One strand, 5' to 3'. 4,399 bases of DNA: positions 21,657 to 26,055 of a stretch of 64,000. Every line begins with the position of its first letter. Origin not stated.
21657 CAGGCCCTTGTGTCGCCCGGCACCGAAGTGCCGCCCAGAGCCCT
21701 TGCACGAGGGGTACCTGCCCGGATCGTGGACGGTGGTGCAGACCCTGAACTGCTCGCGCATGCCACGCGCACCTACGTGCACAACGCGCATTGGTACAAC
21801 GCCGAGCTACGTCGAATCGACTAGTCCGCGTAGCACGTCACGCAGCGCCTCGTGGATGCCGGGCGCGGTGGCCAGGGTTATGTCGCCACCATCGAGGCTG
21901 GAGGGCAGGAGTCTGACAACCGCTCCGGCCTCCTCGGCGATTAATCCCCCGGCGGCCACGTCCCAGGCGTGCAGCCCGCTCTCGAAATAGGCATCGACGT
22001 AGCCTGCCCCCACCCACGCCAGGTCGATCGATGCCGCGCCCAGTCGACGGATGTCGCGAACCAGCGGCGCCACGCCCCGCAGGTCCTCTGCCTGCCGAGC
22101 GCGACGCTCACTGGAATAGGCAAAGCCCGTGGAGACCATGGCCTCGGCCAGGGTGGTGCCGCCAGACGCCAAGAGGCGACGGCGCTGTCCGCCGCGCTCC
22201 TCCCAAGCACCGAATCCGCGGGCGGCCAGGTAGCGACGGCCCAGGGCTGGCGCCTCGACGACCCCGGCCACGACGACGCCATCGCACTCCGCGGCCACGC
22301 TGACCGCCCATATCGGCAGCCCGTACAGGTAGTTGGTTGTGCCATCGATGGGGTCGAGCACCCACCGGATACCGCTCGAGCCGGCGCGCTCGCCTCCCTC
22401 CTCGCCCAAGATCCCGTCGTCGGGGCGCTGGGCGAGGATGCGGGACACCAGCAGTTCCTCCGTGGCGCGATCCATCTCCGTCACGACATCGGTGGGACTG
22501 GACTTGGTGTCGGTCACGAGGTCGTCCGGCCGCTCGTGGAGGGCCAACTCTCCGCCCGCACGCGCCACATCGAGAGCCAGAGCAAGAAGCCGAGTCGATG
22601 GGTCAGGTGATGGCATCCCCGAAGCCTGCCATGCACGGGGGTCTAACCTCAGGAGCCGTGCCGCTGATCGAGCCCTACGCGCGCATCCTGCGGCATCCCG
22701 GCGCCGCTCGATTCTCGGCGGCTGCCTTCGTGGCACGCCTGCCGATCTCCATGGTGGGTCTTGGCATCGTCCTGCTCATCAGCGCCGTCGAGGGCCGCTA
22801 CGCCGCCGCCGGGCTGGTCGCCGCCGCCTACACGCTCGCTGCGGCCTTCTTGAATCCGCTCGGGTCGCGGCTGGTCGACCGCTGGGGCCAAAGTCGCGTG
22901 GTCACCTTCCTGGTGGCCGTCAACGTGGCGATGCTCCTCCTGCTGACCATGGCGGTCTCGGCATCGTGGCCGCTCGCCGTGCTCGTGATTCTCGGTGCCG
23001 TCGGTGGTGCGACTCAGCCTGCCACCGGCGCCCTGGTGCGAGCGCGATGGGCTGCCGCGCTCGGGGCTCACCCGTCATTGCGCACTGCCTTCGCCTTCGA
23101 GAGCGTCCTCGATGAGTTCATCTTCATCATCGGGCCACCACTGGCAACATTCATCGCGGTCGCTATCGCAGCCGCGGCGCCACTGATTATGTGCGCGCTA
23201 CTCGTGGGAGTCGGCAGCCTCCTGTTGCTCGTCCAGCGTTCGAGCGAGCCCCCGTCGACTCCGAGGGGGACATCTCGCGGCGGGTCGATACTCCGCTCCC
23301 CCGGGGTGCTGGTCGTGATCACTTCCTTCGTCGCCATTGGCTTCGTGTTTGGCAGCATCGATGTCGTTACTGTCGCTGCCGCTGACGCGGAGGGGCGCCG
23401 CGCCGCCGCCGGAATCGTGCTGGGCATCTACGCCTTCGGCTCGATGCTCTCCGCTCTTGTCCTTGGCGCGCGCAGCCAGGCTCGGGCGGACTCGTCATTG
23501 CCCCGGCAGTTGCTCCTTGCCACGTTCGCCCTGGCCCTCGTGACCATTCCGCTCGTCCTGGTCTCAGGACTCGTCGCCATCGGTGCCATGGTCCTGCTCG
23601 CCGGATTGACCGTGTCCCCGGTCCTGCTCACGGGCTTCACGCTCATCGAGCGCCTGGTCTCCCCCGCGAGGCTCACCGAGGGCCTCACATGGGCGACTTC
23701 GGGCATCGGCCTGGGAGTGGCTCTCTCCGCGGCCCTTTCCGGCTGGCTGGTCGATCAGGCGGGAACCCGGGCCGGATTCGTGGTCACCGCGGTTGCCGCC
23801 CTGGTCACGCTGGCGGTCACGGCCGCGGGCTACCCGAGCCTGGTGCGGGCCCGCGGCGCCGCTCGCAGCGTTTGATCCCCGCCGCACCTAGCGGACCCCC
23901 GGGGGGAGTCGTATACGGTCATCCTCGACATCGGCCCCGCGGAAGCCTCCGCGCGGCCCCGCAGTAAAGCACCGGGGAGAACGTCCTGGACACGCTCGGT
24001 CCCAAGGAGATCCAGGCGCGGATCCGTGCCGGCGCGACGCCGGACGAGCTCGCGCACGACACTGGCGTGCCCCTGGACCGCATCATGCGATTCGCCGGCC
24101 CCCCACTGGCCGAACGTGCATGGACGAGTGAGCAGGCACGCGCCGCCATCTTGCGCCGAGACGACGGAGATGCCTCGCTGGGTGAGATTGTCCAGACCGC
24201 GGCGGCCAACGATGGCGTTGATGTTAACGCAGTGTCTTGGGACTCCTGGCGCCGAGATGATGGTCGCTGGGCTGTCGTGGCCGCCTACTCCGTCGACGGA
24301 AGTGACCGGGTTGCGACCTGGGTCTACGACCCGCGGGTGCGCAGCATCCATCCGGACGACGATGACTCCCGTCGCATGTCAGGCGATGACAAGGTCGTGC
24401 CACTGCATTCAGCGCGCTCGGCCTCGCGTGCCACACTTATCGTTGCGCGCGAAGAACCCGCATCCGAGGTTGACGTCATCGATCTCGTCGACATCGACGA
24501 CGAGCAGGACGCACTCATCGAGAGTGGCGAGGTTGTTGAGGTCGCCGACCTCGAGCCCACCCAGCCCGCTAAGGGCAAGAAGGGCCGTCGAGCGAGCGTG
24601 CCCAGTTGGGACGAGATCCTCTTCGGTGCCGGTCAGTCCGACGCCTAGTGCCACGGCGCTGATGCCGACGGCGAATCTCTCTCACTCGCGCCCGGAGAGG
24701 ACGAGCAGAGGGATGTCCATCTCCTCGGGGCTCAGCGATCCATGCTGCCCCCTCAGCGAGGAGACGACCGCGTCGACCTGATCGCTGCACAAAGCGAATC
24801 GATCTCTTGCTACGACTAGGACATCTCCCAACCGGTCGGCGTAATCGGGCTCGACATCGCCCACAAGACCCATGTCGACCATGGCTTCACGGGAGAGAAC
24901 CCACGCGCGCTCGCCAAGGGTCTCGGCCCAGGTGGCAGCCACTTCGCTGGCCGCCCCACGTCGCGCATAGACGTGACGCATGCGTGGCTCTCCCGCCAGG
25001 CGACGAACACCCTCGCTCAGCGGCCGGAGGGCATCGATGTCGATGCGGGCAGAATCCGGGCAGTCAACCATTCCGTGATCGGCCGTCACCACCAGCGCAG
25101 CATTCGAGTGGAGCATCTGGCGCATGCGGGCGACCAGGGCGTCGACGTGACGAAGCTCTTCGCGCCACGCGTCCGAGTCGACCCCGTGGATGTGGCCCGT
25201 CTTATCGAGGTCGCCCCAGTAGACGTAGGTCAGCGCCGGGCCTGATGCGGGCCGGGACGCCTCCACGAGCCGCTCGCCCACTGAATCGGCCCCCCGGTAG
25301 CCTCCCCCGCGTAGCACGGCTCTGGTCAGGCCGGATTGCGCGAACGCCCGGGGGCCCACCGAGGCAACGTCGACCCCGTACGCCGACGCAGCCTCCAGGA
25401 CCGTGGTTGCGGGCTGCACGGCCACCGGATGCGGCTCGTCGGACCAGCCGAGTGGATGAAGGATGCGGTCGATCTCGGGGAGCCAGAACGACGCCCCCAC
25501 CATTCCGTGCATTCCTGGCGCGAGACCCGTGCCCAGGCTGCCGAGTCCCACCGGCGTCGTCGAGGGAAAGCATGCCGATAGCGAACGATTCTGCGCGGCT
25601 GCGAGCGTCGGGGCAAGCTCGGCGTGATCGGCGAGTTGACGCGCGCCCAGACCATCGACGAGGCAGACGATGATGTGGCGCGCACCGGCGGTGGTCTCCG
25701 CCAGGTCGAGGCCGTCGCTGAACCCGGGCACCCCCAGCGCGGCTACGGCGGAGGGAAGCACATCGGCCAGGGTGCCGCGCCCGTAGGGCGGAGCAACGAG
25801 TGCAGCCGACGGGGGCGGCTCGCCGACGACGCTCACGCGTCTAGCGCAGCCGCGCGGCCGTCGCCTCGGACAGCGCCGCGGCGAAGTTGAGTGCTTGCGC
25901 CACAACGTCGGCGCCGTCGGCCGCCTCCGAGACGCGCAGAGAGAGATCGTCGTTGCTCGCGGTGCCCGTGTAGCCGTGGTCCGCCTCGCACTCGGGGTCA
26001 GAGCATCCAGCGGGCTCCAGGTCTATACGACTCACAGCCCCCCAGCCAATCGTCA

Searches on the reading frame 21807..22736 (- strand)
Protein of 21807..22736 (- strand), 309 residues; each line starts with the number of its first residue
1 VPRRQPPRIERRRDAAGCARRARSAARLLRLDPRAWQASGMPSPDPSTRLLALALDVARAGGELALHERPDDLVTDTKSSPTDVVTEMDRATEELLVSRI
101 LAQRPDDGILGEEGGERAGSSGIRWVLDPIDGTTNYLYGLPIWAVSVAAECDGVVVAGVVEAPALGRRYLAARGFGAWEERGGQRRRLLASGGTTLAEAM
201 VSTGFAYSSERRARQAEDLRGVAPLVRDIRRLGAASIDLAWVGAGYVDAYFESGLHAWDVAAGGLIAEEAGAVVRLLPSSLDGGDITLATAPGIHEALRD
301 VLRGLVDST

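Call 45: search_protein_families(library=pfam, proteins=[window:21807-22736:-], max_evalue=0.00001)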
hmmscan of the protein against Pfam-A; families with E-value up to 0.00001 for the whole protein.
window:21807-22736:- (309 aa): 1 family
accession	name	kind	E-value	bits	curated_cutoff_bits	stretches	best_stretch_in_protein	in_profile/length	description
PF00459.30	Inositol_P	-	7.5e-57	193.3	27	1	50-277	5-238/271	Inositol monophosphatase family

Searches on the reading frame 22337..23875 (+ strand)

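Call 45: search_protein_families(library=pfam, proteins=[window:22337-23875:+], max_evalue=0.00001)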
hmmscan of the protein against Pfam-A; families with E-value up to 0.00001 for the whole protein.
window:22337-23875:+ (512 aa): 1 family
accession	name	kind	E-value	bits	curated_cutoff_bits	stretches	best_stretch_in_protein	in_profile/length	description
PF07690.21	MFS_1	-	2.7e-23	82.9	33.4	2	128-417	3-300/347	Major Facilitator Superfamily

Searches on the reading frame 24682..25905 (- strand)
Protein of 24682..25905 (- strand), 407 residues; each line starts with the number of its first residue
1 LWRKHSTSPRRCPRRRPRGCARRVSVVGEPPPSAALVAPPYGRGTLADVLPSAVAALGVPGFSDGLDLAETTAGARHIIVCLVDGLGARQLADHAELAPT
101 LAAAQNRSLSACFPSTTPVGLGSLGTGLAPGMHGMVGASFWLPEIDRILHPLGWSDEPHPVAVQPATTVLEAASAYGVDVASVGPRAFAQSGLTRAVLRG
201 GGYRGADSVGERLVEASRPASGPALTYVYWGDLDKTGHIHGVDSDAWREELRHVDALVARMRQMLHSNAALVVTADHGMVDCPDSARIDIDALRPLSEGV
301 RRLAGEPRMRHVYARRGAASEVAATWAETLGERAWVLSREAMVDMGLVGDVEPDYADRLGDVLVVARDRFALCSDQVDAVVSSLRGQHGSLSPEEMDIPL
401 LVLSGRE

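Call 46: search_protein_families(library=pfam, proteins=[window:24682-25905:-], max_evalue=0.00001)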
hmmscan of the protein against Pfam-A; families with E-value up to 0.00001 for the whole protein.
window:24682-25905:- (407 aa): 1 family
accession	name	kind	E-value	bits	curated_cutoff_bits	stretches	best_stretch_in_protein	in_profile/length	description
PF01663.27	Phosphodiest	-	8.2e-35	121.4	23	1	79-390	2-341/342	Type I phosphodiesterase / nucleotide pyrophosphatase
